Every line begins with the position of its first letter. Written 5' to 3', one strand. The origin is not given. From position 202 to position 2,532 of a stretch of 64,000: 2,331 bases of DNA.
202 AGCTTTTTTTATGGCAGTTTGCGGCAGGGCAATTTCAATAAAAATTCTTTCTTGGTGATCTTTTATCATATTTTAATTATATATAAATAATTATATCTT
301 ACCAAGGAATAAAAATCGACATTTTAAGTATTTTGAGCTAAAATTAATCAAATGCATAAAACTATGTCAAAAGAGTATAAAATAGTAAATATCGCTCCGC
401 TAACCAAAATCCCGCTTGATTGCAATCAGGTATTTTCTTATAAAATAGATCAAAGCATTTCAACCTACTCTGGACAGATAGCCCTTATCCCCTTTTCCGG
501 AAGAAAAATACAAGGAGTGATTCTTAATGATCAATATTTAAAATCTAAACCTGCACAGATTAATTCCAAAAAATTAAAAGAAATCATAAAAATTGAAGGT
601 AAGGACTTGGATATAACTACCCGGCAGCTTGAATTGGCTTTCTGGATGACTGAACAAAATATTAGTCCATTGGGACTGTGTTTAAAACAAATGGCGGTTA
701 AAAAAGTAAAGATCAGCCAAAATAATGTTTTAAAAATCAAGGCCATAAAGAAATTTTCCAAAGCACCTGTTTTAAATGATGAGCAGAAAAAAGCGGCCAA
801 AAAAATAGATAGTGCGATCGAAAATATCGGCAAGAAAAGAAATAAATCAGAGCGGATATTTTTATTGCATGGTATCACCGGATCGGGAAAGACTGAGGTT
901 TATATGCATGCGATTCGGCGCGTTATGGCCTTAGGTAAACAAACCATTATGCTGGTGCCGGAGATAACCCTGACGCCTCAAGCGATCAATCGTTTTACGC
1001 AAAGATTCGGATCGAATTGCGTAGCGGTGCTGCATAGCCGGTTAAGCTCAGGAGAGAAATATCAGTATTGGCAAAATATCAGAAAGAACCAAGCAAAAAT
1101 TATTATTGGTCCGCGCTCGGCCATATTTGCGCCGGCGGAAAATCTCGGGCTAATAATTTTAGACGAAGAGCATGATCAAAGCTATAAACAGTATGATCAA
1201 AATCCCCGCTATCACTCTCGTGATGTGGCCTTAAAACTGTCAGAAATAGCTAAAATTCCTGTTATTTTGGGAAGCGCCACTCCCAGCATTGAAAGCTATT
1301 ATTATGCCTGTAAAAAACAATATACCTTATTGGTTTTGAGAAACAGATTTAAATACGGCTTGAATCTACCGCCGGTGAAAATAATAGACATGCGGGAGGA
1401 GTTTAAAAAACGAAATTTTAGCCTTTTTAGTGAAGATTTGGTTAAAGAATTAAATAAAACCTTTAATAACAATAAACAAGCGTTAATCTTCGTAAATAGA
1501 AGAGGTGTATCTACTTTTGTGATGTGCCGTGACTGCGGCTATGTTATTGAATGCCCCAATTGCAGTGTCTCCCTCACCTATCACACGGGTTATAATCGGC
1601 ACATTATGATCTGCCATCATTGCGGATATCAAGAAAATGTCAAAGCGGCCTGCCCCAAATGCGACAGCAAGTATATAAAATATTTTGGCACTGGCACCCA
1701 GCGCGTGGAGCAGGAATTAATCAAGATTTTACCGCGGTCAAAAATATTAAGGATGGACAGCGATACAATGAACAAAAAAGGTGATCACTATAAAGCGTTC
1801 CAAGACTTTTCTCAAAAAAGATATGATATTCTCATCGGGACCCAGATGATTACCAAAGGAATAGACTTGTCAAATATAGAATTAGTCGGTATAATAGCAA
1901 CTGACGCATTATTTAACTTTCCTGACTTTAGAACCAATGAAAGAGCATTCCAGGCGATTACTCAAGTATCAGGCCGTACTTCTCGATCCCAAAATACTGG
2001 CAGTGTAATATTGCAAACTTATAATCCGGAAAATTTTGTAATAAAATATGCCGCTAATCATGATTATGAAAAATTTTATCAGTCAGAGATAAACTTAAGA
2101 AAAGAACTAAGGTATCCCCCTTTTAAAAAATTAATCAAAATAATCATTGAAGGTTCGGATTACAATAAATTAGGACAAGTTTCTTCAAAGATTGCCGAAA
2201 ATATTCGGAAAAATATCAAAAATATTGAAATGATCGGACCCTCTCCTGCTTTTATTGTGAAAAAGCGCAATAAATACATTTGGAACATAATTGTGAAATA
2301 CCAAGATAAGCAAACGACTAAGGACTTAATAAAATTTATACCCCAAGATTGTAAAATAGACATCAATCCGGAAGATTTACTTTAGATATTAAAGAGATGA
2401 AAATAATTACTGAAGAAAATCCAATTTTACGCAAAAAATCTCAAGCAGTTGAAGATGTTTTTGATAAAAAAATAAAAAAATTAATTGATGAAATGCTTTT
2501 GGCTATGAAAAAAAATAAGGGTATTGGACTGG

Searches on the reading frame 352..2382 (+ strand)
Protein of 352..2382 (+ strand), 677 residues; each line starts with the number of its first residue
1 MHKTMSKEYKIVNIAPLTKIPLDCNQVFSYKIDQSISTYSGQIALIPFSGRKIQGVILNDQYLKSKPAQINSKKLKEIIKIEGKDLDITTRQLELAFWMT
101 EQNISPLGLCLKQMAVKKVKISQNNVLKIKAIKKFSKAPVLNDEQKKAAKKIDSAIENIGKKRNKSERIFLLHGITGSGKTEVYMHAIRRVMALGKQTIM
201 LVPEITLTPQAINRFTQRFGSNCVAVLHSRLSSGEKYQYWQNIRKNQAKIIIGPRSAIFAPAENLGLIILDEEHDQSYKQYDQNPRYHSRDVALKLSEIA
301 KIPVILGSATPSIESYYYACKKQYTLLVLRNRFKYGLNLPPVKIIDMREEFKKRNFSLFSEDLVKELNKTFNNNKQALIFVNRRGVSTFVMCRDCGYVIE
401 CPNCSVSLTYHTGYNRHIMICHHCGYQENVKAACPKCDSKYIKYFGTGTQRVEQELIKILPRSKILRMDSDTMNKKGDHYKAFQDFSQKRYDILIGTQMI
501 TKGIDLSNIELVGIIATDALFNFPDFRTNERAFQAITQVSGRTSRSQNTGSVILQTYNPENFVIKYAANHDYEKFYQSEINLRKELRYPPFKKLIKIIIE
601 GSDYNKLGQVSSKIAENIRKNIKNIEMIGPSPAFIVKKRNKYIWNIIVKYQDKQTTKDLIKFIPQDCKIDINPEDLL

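Call 76: search_protein_families(library=padloc, alignment_id=A6, max_evalue=0.00001)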
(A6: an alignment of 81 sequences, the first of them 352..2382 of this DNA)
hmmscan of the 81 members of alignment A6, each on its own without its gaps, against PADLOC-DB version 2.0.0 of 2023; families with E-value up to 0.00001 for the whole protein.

A. member 1, window:352-2382:+ (677 aa): 0 families

B. families by the number of members that match (of 81 scanned): 11 families
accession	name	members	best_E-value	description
PDLC04140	mad8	2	1.2e-18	mads_8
PDLC04606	PDC-M37B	1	3.2e-40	-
PDLC03838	DolB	1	9.1e-35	-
PDLC04605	PDC-M37B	1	1.2e-32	-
PDLC01096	C3a212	1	2.5e-27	SNc+LTD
PDLC04135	mad3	1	1.6e-25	mads_3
PDLC04133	mad1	1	2.6e-13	mads_1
PDLC04103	HerA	1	2.7e-10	-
PDLC04105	HerA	1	8.6e-08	-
PDLC01447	Cas4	1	1.6e-06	"CAS-I,CAS-II,CAS-III,CAS-IV,CAS-V,CAS-VI; acquisition_associated"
PDLC04242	PDC-M01A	1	1.9e-06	-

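Call 77: search_protein_families(library=pfam, alignment_id=A6, max_evalue=1e-10)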
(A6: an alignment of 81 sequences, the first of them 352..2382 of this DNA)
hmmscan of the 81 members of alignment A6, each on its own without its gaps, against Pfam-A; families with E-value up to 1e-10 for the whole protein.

A. member 1, window:352-2382:+ (677 aa): 4 families
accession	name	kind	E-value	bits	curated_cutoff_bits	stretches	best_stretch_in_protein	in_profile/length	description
PF04851.21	ResIII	-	1.4e-18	67.8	22.5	1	141-311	4-162/164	Type III restriction enzyme, res subunit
PF00270.35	DEAD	-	4.6e-17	62.7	26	1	168-314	15-162/167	DEAD/DEAH box helicase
PF18074.6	PriA_C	-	2.9e-14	54.1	26.9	1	590-665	1-78/95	Primosomal protein N C-terminal domain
PF17764.6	PriA_3primeBD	-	1.2e-13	51.1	22.7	1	20-114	4-94/96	3'DNA-binding domain (3'BD)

B. families by the number of members that match (of 81 scanned): 69 families (the first 25 are shown)
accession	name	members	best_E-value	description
PF00004.35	AAA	2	5.6e-15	ATPase family associated with various cellular activities (AAA)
PF03796.21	DnaB_C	1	1e-104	DnaB-like helicase C terminal domain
PF01326.24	PPDK_N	1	3.4e-98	Pyruvate phosphate dikinase, AMP/ATP-binding domain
PF01406.26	tRNA-synt_1e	1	1.6e-95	tRNA synthetases class I (C) catalytic domain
PF00121.24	TIM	1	1.1e-82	Triosephosphate isomerase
PF01136.24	Peptidase_U32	1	1.8e-82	Peptidase family U32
PF01116.26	F_bP_aldolase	1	2.3e-79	Fructose-bisphosphate aldolase class-II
PF01544.23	CorA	1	8.1e-63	CorA-like Mg2+ transporter protein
PF05221.23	AdoHcyase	1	2.4e-62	S-adenosyl-L-homocysteine hydrolase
PF02572.21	CobA_CobO_BtuR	1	5.8e-61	ATP:corrinoid adenosyltransferase BtuR/CobO/CobP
PF07724.20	AAA_2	1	1e-53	AAA domain (Cdc48 subfamily)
PF00670.27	AdoHcyase_NAD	1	1.1e-51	S-adenosyl-L-homocysteine hydrolase, NAD binding domain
PF03462.23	PCRF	1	6.3e-51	PCRF domain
PF01327.26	Pep_deformylase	1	2.2e-49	Polypeptide deformylase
PF13177.12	DNA_pol3_delta2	1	2e-46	DNA polymerase III, delta subunit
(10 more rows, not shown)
